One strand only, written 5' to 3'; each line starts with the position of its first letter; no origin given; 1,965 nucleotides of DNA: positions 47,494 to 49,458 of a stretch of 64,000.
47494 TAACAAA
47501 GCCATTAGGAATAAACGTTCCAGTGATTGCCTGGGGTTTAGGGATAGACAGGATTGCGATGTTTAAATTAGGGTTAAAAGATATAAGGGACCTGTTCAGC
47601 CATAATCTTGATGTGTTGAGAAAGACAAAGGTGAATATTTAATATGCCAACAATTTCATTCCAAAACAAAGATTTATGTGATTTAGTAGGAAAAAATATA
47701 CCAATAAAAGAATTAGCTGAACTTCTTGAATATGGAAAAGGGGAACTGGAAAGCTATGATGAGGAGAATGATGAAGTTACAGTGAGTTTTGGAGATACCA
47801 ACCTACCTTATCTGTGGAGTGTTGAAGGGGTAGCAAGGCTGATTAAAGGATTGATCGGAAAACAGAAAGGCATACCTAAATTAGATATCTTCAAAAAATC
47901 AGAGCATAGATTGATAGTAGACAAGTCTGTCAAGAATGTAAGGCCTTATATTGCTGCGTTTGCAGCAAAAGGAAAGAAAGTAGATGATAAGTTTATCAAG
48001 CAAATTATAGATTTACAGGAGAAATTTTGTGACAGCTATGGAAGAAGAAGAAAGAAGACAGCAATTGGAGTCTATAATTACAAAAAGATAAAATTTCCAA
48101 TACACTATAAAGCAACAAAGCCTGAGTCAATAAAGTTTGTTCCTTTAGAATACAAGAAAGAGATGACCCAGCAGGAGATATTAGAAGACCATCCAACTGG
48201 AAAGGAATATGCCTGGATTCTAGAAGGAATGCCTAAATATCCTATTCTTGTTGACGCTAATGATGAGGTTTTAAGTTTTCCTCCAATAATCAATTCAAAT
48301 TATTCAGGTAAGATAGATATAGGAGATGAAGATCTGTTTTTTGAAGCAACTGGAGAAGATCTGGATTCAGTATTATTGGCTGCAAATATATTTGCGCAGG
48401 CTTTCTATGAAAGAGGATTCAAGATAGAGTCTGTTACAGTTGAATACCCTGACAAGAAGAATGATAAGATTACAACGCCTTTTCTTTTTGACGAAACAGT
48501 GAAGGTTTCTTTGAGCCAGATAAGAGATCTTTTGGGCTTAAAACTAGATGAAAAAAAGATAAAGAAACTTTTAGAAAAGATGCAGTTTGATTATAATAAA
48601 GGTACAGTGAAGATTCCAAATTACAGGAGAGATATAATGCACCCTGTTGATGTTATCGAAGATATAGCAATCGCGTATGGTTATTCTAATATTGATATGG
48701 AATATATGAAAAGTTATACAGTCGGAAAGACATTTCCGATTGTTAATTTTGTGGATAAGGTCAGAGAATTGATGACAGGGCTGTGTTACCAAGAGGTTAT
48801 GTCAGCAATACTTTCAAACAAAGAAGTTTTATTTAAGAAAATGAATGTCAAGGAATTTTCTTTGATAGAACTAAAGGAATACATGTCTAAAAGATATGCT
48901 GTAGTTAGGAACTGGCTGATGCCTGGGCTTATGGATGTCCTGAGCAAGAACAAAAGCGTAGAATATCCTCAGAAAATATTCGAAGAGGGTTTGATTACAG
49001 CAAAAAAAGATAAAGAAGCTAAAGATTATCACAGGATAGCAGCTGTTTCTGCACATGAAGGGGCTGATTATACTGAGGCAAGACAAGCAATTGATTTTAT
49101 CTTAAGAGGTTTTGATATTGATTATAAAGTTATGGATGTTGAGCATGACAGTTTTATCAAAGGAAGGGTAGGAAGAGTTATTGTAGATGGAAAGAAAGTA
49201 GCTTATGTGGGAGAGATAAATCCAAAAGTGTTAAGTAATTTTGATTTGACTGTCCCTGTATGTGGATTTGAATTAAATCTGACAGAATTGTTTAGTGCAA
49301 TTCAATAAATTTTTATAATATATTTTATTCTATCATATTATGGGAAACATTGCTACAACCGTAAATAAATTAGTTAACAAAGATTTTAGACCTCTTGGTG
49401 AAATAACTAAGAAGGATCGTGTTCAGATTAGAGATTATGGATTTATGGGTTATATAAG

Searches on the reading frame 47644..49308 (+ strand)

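Call 20: search_protein_families(library=pfam, proteins=[window:47644-49308:+])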
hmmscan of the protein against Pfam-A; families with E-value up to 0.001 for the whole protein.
window:47644-49308:+ (554 aa): 2 families
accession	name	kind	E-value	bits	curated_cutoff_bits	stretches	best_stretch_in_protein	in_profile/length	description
PF17759.6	tRNA_synthFbeta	-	1.2e-33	116.8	22.4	1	354-546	5-214/214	Phenylalanyl tRNA synthetase beta chain CLM domain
PF03484.21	B5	-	3.8e-21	75.5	28.6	1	286-347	1-67/67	tRNA synthetase B5 domain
